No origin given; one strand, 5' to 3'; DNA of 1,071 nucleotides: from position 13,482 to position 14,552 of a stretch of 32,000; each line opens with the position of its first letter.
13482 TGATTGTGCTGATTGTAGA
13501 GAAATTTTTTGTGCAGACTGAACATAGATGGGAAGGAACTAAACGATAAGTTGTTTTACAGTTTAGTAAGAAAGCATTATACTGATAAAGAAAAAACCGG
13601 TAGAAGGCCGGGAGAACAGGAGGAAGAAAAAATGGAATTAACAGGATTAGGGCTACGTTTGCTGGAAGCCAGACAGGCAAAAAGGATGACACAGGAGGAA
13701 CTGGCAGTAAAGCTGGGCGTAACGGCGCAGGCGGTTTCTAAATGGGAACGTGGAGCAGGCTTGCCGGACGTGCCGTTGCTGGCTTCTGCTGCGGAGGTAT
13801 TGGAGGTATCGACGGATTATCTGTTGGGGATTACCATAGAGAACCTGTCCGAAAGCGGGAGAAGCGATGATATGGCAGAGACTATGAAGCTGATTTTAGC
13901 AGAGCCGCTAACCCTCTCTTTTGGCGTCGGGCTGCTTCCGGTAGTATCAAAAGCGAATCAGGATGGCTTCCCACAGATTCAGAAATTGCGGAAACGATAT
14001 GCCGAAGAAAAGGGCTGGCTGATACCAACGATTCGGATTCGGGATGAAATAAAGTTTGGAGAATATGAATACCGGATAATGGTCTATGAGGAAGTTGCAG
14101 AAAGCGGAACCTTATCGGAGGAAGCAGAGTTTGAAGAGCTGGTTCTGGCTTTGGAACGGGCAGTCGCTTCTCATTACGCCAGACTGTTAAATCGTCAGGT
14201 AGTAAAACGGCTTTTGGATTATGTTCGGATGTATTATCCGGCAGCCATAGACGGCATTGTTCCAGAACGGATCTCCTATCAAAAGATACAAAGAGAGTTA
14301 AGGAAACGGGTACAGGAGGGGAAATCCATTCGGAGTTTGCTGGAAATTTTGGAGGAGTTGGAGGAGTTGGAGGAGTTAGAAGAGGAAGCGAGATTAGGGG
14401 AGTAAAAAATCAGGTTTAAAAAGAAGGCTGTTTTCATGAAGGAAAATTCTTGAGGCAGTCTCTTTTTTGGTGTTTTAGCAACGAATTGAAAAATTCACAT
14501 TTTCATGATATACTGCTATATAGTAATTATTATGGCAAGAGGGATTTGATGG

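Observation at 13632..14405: Soluble transcription-factor-like fusion of an XRE HTH to a minimal FlhA (flagellar type III export gate) cytoplasmic domain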

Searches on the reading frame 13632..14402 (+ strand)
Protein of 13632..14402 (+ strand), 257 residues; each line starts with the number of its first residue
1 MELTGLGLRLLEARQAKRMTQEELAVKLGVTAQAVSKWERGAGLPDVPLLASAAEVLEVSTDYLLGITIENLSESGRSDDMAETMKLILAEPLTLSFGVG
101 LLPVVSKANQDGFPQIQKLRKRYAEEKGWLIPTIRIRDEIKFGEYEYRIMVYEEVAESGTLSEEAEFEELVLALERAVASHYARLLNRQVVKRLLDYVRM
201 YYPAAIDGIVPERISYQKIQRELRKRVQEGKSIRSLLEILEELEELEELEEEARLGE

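Call 3: search_protein_families(library=pfam, proteins=[window:13632-14402:+], max_evalue=10)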
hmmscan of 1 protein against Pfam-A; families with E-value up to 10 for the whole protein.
window:13632-14402:+ (257 aa): 16 families
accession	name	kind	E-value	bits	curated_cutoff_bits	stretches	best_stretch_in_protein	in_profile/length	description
PF00771.25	FHIPEP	-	1.6e-23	83.5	29.1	2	170-250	457-537/657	FHIPEP family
PF01381.28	HTH_3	-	1.5e-14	54.2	23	1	11-64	2-55/55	Helix-turn-helix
PF13560.12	HTH_31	-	9.7e-10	39.1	27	1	6-61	2-58/64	Helix-turn-helix domain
PF12844.13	HTH_19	-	0.00028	21.2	30.2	1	9-65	3-59/64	Helix-turn-helix domain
PF14549.12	P22_Cro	-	0.00097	19.3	30.2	1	21-50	12-36/60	DNA-binding transcriptional regulator Cro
PF04545.22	Sigma70_r4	-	0.0072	16.3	24.1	1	10-41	12-43/50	Sigma-70, region 4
PF15943.11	YdaS_toxin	-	0.0078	16.4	30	1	21-40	11-30/65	Bacterial toxin YdaS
PF13384.12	HTH_23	-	0.012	15.8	24.6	1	11-38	11-37/50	Homeodomain-like domain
PF12802.13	MarR_2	-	0.019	15.5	27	1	11-37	14-39/61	MarR family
PF07037.17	YfeC-like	-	0.062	14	22.9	1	19-42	1-24/122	Transcription regulator YfeC-like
PF13443.12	HTH_26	-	0.076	13.7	22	1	10-42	2-34/63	Cro/C1-type HTH DNA-binding domain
PF08281.18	Sigma70_r4_2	-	0.081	13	25.7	1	11-37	19-45/54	Sigma-70, region 4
PF13744.12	HTH_37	-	0.14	12.5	27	1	7-41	20-54/80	Helix-turn-helix domain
PF13518.12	HTH_28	-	0.15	12.6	25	1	9-40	4-34/52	Helix-turn-helix domain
PF13412.12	HTH_24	-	0.25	11.4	21.9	1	15-36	14-35/48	Winged helix-turn-helix DNA-binding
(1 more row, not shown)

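Call 4: search_protein_families(library=ncbifam, proteins=[window:13632-14402:+], max_evalue=10)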
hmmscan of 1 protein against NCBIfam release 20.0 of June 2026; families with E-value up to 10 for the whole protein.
window:13632-14402:+ (257 aa): 22 families
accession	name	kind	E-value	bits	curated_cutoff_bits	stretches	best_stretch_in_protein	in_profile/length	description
TIGR01398.1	FlhA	equivalog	4.7e-24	84.7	772.1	2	80-161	334-416/678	flagellar biosynthesis protein FlhA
NF041951.1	phage_RstR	subfamily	1.1e-13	51.4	80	1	7-74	4-71/108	RstR family transcriptional repressor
TIGR01399.1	hrcV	equivalog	1.6e-07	30.2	692.25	2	165-251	467-552/677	type III secretion system export apparatus subunit SctV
NF007257.0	PRK09706.1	subfamily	1.2e-06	28.4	101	1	4-65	4-65/135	transcriptional repressor DicA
NF047948.1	male_kill_WMK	equivalog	6.3e-06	25.8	300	1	7-75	164-232/300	WO male-killing family protein Wmk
NF052239.1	antitox_spr1629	equivalog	8.2e-06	25.2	335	1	7-66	4-63/377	spr1629 family repressor/antitoxin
TIGR03830.1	CxxCG_CxxCG_HTH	subfamily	4.9e-05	23.1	61.8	1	12-46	72-106/127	type II TA system antitoxin MqsA family protein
TIGR03070.1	couple_hipB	subfamily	7.1e-05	22.7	71.65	1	6-43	3-40/58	type II toxin-antitoxin system Y4mF family antitoxin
NF006015.0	PRK08154.1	subfamily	0.00013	21.2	204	1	3-69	28-94/314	anaerobic benzoate catabolism transcriptional regulator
TIGR00270.2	TIGR00270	equivalog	0.00014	21.7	110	1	12-58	82-128/159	multiprotein bridging factor aMBF1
NF011865.0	PRK15337.1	equivalog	0.0031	15.9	800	1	157-245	470-556/686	EscV/YscV/HrcV family type III secretion system export apparatus protein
NF009363.0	PRK12720.1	equivalog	0.0039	15.7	993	2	111-166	366-421/683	EscV/YscV/HrcV family type III secretion system export apparatus protein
NF047542.1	telomere_Tap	equivalog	0.0046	15.7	600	1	14-58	26-70/695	telomere-associated protein Tap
NF004571.0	PRK05910.1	equivalog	0.0057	15.2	670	1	183-246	393-456/584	type III secretion system protein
NF010465.0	PRK13890.1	equivalog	0.0075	16.4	96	1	9-68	12-68/121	conjugal transfer protein TrbA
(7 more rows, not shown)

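Call 5: search_solved_structures(query=window:13632-14402:+, max_evalue=10, show_alignments=3)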
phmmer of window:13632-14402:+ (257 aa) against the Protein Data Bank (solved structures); distinct sequences matched with E-value up to 10: 52.
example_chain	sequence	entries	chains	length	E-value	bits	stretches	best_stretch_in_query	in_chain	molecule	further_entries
3mix_A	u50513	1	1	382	9.4e-17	64.9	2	82-158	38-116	Flagellar biosynthesis protein flhA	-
6ai3_A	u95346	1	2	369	2.4e-09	40.7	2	89-152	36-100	Flagellar biosynthesis protein FlhA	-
7ctn_A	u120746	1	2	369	2.5e-09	40.6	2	89-152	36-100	Flagellar biosynthesis protein FlhA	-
6ai0_A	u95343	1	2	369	3.7e-09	40.1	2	89-152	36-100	Flagellar biosynthesis protein FlhA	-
6ai1_A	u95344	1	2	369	3.7e-09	40.1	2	89-152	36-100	Flagellar biosynthesis protein FlhA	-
6ai2_A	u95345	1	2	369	3.7e-09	40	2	89-152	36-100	Flagellar biosynthesis protein FlhA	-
3a5i_A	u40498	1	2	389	4.4e-09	39.8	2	89-152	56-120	Flagellar biosynthesis protein flhA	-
6ch2_A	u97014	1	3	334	8.2e-09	38.9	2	93-152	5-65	Flagellar biosynthesis protein FlhA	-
6ch1_A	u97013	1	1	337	8.2e-09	38.9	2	93-152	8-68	Flagellar biosynthesis protein FlhA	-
6ch3_A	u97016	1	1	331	8.4e-09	38.9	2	93-152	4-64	Flagellar biosynthesis protein FlhA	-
36hw_A2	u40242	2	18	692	2.4e-08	37.4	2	89-152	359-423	Flagellar biosynthesis protein FlhA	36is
12dv_B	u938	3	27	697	1.6e-07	34.7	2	86-147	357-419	Flagellar biosynthesis protein FlhA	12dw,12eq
7t8i_A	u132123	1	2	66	4.9e-07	33.1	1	5-66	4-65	Phage element (ICEBs1)transcriptional regulator (Xre family)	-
9sf2_A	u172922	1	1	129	1.3e-06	31.7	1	6-80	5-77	Transcriptional regulator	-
7amy_A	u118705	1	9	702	8.7e-06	29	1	69-164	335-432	Flagellar biosynthesis protein FlhA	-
1adr_A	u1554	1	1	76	0.0011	22.1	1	6-66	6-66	P22 C2 REPRESSOR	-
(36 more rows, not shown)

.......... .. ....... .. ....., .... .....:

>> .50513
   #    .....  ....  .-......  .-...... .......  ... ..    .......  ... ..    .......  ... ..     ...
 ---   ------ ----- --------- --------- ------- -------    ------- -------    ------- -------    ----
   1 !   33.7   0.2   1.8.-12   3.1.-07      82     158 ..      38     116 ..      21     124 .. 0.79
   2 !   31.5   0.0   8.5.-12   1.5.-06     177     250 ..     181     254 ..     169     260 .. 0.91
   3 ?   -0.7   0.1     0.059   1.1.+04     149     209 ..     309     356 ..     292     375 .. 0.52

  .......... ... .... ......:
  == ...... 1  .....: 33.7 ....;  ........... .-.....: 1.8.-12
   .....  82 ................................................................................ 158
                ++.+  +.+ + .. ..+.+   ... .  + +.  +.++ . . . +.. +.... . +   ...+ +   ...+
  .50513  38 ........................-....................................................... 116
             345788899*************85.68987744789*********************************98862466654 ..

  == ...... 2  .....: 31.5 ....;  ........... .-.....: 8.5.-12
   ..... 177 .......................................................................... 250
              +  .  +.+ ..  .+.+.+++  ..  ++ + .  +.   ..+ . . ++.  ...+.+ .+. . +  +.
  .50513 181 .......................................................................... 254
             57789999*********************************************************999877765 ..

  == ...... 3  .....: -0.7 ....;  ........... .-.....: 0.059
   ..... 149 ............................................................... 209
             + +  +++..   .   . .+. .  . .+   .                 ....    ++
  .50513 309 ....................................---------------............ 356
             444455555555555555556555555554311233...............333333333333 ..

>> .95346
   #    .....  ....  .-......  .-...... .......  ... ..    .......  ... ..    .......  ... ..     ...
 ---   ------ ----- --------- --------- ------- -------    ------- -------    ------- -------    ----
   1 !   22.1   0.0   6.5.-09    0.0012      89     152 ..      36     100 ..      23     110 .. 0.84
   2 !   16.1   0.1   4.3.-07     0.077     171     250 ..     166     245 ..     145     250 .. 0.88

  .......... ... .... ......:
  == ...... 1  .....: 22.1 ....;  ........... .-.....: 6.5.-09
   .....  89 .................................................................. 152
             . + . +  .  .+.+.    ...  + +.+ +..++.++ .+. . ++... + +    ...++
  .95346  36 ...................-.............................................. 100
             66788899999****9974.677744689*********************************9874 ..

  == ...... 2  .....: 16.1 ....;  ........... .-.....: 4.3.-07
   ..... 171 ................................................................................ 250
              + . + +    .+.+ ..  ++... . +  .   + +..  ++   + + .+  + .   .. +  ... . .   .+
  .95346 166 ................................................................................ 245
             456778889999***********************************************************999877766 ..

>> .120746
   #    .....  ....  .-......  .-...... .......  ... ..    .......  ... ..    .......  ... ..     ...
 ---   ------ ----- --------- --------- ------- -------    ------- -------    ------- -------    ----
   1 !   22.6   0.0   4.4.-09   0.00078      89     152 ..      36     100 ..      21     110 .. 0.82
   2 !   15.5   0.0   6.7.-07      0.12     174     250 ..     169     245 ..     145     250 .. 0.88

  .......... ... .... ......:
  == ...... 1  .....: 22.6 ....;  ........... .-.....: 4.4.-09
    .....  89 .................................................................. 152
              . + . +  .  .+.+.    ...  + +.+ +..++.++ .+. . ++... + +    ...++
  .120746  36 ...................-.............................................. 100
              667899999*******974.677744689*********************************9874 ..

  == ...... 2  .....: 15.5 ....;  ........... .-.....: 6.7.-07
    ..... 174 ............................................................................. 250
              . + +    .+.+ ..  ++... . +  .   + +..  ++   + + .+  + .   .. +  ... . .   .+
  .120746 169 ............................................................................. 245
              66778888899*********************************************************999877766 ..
